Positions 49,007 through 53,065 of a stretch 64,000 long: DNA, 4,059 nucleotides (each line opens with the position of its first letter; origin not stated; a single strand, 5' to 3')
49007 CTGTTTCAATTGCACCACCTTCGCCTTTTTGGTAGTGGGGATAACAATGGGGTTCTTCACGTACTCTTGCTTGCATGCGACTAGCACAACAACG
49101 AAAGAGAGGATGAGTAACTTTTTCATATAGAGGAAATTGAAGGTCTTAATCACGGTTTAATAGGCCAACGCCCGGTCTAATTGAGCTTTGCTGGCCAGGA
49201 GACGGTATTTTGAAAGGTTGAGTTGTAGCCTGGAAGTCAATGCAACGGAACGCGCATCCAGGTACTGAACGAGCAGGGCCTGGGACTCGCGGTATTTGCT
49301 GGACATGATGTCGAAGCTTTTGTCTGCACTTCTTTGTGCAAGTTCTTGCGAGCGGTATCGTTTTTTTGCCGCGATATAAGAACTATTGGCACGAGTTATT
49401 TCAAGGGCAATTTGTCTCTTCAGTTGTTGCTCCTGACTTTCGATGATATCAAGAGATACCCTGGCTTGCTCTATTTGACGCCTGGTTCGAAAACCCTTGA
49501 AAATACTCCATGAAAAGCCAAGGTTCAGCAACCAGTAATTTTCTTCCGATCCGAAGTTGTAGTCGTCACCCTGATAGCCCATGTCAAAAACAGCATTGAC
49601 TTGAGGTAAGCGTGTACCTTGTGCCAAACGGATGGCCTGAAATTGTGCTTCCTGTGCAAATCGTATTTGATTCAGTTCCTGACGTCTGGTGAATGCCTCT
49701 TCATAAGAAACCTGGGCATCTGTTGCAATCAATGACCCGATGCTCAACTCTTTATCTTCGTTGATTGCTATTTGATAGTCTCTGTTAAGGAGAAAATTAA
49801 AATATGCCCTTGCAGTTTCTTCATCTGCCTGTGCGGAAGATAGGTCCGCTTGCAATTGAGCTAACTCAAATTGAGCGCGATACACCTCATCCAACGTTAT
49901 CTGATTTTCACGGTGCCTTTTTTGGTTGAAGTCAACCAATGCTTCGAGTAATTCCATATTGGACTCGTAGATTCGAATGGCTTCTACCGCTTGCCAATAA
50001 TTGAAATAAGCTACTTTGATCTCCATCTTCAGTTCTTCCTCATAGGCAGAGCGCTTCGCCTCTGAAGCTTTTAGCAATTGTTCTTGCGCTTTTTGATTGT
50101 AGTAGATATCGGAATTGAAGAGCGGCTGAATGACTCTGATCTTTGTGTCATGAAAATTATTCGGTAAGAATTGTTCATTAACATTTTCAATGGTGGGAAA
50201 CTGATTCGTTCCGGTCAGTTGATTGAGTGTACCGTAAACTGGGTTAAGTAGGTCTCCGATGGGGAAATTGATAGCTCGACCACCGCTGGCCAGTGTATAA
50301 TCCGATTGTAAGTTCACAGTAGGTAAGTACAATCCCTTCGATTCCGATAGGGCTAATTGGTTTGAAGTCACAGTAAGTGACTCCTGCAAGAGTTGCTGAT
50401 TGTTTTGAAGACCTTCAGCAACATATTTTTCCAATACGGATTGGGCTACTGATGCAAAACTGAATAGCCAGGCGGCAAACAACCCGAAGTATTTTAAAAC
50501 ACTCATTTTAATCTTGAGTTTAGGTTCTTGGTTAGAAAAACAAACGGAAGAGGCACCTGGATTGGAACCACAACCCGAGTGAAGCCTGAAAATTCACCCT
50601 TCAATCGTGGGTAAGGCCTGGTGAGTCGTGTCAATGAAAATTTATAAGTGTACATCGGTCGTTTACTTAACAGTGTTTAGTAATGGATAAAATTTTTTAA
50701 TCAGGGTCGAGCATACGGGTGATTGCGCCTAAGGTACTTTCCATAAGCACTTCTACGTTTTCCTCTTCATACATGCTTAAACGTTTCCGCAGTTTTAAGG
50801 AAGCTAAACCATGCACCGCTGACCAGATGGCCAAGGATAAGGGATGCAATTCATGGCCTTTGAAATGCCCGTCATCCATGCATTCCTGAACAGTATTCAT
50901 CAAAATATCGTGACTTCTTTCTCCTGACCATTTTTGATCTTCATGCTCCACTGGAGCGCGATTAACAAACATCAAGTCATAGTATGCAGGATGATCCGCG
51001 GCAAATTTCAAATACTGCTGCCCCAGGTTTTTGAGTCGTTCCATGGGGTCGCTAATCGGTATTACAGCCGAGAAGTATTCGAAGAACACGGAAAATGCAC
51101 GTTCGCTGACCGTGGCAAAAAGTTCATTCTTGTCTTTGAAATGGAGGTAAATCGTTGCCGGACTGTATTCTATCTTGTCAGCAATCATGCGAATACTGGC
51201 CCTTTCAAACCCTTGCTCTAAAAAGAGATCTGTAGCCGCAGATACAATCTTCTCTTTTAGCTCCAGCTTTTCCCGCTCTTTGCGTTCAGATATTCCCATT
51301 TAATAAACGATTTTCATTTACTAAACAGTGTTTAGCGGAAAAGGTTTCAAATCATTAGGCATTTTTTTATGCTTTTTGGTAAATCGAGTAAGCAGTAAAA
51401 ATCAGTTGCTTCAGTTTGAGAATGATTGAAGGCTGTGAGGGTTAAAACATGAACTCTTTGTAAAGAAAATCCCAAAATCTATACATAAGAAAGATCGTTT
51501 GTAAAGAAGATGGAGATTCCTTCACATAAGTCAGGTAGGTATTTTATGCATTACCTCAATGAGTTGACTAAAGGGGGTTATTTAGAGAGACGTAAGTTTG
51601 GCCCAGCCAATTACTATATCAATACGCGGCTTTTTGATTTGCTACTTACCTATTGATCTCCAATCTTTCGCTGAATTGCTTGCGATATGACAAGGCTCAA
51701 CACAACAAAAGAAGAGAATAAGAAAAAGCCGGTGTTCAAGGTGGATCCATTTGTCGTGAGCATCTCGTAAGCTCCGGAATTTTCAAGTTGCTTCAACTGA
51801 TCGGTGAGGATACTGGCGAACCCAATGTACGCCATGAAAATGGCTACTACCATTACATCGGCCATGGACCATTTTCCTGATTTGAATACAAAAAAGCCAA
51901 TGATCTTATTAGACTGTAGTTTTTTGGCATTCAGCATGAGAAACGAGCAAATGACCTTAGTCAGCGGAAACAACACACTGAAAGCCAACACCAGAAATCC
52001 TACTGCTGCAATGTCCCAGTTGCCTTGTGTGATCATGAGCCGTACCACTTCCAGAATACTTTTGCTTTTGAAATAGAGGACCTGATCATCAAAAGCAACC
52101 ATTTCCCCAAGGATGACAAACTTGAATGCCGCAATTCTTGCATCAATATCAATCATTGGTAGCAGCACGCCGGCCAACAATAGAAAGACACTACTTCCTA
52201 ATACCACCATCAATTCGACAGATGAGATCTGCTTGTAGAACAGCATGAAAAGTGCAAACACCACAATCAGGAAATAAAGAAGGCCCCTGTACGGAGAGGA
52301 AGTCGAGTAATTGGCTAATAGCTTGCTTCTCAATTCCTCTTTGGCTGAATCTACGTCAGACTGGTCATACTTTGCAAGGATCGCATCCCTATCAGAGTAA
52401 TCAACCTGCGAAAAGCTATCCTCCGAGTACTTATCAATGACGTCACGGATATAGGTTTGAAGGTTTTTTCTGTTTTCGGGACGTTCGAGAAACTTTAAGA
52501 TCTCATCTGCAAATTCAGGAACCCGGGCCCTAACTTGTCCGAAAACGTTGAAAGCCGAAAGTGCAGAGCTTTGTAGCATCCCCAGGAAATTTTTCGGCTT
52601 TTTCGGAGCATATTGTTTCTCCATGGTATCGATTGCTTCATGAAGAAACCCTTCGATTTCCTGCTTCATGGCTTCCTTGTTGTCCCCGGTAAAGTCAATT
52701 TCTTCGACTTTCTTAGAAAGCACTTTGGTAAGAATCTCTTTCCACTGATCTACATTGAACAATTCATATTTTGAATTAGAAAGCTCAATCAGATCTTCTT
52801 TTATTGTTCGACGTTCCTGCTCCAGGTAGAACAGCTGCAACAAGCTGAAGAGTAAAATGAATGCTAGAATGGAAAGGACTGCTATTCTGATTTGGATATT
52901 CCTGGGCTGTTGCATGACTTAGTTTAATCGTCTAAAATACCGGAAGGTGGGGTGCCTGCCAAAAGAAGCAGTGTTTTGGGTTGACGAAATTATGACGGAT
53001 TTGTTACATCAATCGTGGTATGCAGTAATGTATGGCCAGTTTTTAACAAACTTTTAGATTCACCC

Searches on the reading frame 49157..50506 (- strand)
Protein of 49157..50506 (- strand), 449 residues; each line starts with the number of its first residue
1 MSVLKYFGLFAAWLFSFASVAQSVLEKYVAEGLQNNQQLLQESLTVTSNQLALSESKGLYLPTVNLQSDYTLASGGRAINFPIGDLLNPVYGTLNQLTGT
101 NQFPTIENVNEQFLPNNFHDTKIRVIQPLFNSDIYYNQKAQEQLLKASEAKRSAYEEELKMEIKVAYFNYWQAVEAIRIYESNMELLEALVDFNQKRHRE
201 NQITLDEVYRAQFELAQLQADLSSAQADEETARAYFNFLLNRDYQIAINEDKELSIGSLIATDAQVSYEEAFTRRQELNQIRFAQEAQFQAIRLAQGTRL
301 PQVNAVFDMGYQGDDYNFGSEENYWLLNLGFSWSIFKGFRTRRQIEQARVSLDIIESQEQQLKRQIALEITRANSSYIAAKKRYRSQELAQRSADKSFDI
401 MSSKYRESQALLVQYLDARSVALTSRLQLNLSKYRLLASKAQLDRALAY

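Call 11: search_protein_families(library=pfam, proteins=[window:49157-50506:-])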
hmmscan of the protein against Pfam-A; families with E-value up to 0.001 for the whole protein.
window:49157-50506:- (449 aa): 1 family
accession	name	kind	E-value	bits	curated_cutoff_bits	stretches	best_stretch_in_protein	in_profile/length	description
PF02321.23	OEP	-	1.1e-42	146.5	22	2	268-447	5-186/187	Outer membrane efflux protein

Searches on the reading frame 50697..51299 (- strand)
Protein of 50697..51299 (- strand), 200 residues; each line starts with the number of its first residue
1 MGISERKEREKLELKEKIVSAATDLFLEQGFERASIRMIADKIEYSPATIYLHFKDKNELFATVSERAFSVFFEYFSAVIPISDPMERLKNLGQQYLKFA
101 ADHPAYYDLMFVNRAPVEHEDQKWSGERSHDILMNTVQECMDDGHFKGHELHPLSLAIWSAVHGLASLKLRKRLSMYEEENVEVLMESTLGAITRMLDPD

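Call 11: search_protein_families(library=pfam, proteins=[window:50697-51299:-])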
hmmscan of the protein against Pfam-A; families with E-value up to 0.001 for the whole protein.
window:50697-51299:- (200 aa): 3 families
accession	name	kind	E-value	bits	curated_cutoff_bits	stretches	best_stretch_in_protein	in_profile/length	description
PF13305.11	TetR_C_33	-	3.9e-16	60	26.8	1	89-190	1-100/103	Tetracyclin repressor-like, C-terminal domain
PF00440.29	TetR_N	-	3.6e-14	52.7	24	1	18-62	1-45/47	Bacterial regulatory proteins, tetR family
PF17932.6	TetR_C_24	-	0.00055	20.6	26.4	0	84-166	3-88/114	Tetracyclin repressor-like, C-terminal domain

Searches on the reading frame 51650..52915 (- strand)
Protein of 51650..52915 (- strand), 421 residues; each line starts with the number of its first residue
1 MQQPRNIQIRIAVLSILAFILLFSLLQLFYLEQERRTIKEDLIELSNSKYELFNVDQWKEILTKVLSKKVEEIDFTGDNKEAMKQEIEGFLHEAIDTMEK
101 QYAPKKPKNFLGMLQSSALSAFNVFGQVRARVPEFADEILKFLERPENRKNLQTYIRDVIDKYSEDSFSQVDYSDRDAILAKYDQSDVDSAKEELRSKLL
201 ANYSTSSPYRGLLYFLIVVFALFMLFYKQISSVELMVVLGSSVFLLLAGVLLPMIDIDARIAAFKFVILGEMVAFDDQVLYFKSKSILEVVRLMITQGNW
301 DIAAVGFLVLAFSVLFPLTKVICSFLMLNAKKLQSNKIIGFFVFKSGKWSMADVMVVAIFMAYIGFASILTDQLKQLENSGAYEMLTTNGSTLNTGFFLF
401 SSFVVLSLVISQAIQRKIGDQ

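Call 11: search_protein_families(library=pfam, proteins=[window:51650-52915:-])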
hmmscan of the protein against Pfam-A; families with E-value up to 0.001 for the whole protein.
window:51650-52915:- (421 aa): 1 family
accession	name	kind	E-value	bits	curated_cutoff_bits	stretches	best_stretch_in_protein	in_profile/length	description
PF04403.18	PqiA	-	3.1e-10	40.6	23.8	1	284-370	34-121/156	Paraquat-inducible protein A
